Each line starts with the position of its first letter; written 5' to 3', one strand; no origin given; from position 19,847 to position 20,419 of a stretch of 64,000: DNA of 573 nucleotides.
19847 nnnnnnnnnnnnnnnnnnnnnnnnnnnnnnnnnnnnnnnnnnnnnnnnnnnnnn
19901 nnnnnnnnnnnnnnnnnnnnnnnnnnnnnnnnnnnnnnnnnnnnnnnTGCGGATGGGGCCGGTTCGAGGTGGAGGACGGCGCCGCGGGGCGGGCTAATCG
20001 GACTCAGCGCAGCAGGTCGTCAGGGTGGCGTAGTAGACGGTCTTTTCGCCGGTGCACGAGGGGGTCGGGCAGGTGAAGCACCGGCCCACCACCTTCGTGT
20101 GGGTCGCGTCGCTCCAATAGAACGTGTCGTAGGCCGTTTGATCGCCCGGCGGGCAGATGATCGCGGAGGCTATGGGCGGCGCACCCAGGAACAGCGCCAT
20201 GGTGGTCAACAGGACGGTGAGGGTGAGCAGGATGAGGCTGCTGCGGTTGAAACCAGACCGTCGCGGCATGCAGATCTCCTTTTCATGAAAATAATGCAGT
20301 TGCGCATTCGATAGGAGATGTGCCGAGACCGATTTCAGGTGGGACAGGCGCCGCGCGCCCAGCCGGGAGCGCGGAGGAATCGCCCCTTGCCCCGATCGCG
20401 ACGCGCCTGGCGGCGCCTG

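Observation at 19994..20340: Secreted 8-Cys mini-protein with its own AT-rich promoter-like region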

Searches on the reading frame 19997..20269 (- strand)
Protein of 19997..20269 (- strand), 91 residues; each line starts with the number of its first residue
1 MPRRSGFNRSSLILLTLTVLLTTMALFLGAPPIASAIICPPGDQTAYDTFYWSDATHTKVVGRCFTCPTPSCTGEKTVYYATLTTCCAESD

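Call 7: search_protein_families(library=pfam, proteins=[window:19997-20269:-], max_evalue=10)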
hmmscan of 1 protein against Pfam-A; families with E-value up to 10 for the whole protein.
window:19997-20269:- (91 aa): 0 families

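Call 8: search_protein_families(library=ncbifam, proteins=[window:19997-20269:-], max_evalue=10)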
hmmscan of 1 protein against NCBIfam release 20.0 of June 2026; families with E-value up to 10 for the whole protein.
window:19997-20269:- (91 aa): 0 families

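Call 9: find_homologous_proteins(query=window:19997-20269:-, max_evalue=10)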
Query seq(91 aa) (91 aa): 1 proteins with E <= 10 among 4 candidates.
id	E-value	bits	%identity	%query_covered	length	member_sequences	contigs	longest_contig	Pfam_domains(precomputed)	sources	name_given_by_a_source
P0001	2.5e-55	202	100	100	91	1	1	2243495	-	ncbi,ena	-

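Call 12: find_encoding_contigs(protein=P0001, flank=10000, max_places=6)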
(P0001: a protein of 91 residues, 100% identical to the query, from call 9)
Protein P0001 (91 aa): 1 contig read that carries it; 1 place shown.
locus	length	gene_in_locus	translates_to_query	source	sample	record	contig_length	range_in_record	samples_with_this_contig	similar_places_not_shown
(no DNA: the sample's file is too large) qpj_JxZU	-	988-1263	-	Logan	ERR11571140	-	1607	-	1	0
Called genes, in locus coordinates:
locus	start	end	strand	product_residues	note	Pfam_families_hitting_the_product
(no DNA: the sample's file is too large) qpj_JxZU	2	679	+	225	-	?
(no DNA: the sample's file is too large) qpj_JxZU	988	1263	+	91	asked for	-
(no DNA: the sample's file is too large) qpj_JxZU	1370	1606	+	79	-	?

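Call 26: find_homologous_proteins(query=A1, max_evalue=1)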
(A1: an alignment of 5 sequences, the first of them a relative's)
Query A1 (5 sequences) (91 aa, profile of the alignment): 15 proteins with E <= 1 among 5671 candidates.
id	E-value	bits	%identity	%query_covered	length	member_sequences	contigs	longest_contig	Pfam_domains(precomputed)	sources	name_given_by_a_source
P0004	3.8e-37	144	38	99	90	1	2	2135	-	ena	-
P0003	3.0e-36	141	37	89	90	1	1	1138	-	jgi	jgi:hypothetical protein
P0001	1.4e-35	139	100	100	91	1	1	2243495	-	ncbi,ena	-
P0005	4.6e-34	134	36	91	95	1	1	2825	-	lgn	-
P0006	4.6e-34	134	38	96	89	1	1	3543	-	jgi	jgi:hypothetical protein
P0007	3.1e-32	128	37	99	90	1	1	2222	-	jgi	jgi:hypothetical protein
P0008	9.2e-32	127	42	66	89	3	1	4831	-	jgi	jgi:hypothetical protein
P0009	1.2e-29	120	55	68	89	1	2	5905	-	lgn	-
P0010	1.4e-28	117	39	96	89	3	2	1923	-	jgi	jgi:hypothetical protein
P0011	1.6e-26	110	37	96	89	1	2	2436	-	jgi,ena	jgi:hypothetical protein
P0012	3.1e-26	109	42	63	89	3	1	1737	-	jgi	jgi:hypothetical protein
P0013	2.1e-25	106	37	89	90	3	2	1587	-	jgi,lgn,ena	-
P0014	2.3e-25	106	39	63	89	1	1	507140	-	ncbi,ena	-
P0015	7.8e-23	98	37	59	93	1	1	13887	-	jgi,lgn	jgi:hypothetical protein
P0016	1.1e-19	88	43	68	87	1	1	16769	-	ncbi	-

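Call 27: search_protein_families(library=pfam, alignment_id=A1, max_evalue=10)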
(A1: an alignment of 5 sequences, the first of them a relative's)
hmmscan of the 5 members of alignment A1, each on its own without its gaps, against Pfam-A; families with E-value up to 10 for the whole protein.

A. member 1, P0001 (91 aa): 0 families

B. families by the number of members that match (of 5 scanned): 0 families

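Call 29: find_encoding_contigs(protein=P0014, flank=8000, max_places=3)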
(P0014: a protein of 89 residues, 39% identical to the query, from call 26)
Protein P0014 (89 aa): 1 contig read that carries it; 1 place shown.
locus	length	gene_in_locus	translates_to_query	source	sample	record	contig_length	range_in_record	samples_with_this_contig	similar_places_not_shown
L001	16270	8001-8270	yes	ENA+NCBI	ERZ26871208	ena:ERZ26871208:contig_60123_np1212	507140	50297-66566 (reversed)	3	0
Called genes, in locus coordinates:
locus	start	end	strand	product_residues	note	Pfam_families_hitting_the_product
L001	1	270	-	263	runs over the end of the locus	PF01026:TatD_DNase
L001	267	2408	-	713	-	PF00133:tRNA-synt_1, PF01406:tRNA-synt_1e (faint), PF09334:tRNA-synt_1g, PF00133:tRNA-synt_1, PF19303:Anticodon_3, PF01588:tRNA_bind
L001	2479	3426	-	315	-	PF01430:HSP33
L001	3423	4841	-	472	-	PF01969:Ni_insertion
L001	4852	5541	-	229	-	PF20582:UPF0758_N, PF14464:Prok-JAB (weak), PF04002:RadC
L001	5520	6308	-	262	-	PF02146:SIR2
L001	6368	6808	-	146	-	-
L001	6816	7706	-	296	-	PF00491:Arginase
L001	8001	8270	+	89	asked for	-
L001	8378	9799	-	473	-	PF02720:DUF222, PF01844:HNH (weak)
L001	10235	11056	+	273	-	-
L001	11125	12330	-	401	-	PF01266:DAO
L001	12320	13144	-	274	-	PF00106:adh_short, PF08659:KR, PF23441:SDR, PF00106:adh_short, PF13561:adh_short_C2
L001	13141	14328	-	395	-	PF00108:Thiolase_N, PF02803:Thiolase_C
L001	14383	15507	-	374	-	PF00144:Beta-lactamase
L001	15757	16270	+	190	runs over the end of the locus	PF05685:Uma2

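Call 30: find_encoding_contigs(protein=P0016, flank=8000, max_places=3)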
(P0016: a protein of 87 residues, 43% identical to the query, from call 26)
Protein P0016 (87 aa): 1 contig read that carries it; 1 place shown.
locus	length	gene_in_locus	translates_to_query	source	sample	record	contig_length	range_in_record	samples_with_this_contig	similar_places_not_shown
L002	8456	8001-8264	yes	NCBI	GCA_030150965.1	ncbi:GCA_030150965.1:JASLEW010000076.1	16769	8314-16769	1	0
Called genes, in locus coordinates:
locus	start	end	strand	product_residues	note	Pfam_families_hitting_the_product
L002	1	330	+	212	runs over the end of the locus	PF12710:HAD, PF13419:HAD_2, PF00702:Hydrolase, PF13242:Hydrolase_like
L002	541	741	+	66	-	PF09957:VapB_antitoxin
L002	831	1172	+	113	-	PF01850:PIN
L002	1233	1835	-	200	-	-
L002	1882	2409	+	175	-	-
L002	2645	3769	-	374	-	-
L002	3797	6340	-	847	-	-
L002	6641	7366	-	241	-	PF06067:DUF932 (weak)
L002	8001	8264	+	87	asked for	-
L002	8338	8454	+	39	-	?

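Call 31: find_encoding_contigs(protein=P0015, flank=8000, max_places=3)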
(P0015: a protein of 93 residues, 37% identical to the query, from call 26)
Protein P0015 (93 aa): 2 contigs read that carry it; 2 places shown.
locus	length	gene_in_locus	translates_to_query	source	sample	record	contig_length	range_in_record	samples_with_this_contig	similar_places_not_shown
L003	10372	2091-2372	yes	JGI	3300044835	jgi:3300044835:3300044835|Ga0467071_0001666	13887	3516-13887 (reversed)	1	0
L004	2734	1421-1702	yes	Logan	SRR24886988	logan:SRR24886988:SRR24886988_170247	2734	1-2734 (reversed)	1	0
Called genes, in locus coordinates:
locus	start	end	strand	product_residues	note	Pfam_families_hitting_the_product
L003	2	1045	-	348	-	?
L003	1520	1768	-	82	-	-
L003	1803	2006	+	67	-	-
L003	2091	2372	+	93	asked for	-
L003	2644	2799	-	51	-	-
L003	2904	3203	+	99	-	-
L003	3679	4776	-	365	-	PF00589:Phage_integrase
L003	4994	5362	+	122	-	-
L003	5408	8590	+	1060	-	PF13620:CarboxypepD_reg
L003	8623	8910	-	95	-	-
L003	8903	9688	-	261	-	PF00142:Fer4_NifH (faint), PF01656:CbiA, PF06564:CBP_BcsQ, PF09140:MipZ (weak), PF10609:ParA, PF13614:AAA_31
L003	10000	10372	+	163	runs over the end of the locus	-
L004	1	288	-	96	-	?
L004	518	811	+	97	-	-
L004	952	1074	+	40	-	-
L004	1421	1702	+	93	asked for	-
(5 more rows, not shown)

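Call 32: find_encoding_contigs(protein=P0009, flank=6000, max_places=3)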
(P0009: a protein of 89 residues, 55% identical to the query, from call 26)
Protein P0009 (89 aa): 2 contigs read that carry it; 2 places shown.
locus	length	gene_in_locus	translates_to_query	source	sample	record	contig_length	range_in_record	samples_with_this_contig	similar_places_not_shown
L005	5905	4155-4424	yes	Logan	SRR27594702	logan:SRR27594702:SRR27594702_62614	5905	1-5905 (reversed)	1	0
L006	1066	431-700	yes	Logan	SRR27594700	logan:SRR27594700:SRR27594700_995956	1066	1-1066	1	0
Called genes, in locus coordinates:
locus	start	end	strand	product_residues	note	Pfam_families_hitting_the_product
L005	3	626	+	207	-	?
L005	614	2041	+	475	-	PF01940:DUF92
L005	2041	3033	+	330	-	PF01040:UbiA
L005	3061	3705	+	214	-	PF06803:DUF1232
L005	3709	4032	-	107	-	PF01381:HTH_3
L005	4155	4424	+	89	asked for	-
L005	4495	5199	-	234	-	PF00702:Hydrolase, PF12710:HAD, PF13419:HAD_2, PF13242:Hydrolase_like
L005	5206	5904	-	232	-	?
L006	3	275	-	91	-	?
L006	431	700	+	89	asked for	-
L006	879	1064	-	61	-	?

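Call 33: find_encoding_contigs(protein=P0008, flank=6000, max_places=3)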
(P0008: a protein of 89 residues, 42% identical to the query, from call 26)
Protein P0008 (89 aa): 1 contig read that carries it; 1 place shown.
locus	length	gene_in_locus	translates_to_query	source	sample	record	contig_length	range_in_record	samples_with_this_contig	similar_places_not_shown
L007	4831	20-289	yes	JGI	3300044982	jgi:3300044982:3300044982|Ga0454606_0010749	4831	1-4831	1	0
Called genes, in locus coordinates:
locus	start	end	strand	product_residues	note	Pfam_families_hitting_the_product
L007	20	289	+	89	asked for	-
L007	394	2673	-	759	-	PF12704:MacB_PCD, PF02687:FtsX, PF12704:MacB_PCD, PF02687:FtsX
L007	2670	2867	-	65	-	-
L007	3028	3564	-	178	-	PF13302:Acetyltransf_3, PF00583:Acetyltransf_1 (weak)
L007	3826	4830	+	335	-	?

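Call 40: search_protein_families(library=ncbifam, alignment_id=A2, max_evalue=10)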
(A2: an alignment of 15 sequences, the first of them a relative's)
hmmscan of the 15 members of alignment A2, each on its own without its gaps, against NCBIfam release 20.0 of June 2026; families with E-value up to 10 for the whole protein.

A. member 1, P0001 (91 aa): 0 families

B. families by the number of members that match (of 15 scanned): 3 families
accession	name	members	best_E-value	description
TIGR02811.1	formate_TAT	2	0.036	formate dehydrogenase region TAT target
NF043011.1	CytC7_Geobact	1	0.011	cytochrome c7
TIGR01707.1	gspI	1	2.3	type II secretion system minor pseudopilin GspI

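Call 42: find_related_loci(query=P0001, collection=genome_contigs, flank=10000)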
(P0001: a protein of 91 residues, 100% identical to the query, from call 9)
Query P0001 (91 aa) in genome_contigs; peptide patterns used: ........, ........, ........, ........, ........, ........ (x = any residue, [..] = any of these).
152 stretches matched a pattern, but none encodes a relative of the query by tblastn (E <= 1e-3).

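Call 54: list_cluster_members(proteins=[P0001, P0014, P0016, P0009, P0005])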
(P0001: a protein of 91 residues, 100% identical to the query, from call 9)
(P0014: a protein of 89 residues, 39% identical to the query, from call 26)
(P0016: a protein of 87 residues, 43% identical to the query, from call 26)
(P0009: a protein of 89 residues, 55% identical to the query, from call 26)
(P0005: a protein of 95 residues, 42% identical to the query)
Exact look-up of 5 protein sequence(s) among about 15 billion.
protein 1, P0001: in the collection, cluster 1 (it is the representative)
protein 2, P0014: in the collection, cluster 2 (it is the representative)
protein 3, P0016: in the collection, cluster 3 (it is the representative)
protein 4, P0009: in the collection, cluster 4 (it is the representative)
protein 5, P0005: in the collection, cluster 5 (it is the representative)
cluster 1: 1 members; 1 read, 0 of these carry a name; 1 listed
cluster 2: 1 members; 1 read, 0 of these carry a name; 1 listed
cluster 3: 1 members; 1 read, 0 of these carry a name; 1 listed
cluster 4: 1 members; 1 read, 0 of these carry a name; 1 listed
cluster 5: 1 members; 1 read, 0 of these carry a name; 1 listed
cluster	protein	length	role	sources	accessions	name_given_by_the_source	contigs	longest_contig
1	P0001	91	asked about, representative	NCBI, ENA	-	-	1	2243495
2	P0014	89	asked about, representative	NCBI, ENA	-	-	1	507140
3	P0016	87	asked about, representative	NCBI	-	-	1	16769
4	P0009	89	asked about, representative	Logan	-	-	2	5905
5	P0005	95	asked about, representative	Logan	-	-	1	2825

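Call 66: search_dna_similar(query=P0001, collection=plasmids, mode=protein, max_evalue=1)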
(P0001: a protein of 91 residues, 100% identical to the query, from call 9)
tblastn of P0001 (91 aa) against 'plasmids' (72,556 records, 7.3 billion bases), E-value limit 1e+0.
No match.

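Call 67: search_dna_similar(query=P0010, collection=plasmids, mode=protein, max_evalue=1)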
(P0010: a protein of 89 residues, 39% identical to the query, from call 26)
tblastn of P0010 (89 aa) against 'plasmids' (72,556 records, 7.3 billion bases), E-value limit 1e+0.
No match.

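Call 69: find_related_loci(query=A5, collection=viral_contigs, flank=8000)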
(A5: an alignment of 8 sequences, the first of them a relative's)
Query A5 (89 aa) in viral_contigs; peptide patterns used: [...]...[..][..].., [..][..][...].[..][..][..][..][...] (x = any residue, [..] = any of these).
42 stretches matched a pattern, but none encodes a relative of the query by tblastn (E <= 1e-3).

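Call 70: find_related_loci(query=A5, collection=metagenome_contigs, flank=8000)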
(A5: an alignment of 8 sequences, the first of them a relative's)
Query A5 (89 aa) in metagenome_contigs; peptide patterns used: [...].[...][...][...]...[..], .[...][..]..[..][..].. (x = any residue, [..] = any of these).
224 stretches matched a pattern; 3 encode a relative of the query (tblastn E <= 1e-3); 3 distinct loci.
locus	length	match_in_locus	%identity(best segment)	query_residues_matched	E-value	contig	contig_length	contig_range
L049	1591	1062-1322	67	1-87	2e-39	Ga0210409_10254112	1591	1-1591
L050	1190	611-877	71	1-89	5e-35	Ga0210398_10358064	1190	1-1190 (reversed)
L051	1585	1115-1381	49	1-89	2e-19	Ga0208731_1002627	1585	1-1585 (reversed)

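Call 72: search_protein_families(library=phrogs, alignment_id=A2, max_evalue=1)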
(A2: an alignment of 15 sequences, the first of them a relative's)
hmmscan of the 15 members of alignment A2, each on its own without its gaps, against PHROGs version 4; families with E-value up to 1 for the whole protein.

A. member 1, P0001 (91 aa): 0 families

B. families by the number of members that match (of 15 scanned): 6 families
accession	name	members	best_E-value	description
phrog_658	-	2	0.21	-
phrog_5898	-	2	0.22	-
phrog_20623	-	1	0.0052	-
phrog_25147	-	1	0.099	-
phrog_27478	-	1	0.23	-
phrog_13938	-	1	0.33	-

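Call 98: search_protein_families(library=pfam, alignment_id=A7, max_evalue=10)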
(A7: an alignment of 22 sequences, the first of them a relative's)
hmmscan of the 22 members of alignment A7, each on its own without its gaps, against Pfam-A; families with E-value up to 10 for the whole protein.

A. member 1, P0001 (91 aa): 0 families

B. families by the number of members that match (of 22 scanned): 6 families
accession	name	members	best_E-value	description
PF19300.4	BPD_transp_1_N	4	0.00056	Binding-prot-dependent transport system membrane comp, N-term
PF16410.10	DUF5018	2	0.011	Domain of unknown function (DUF5018)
PF20056.4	DUF6455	1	0.092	Family of unknown function (DUF6455)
PF20388.3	DUF6683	1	0.11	Family of unknown function (DUF6683)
PF10907.13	DUF2749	1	0.2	Protein of unknown function (DUF2749)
PF12669.12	FeoB_associated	1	1.2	FeoB-associated Cys-rich membrane protein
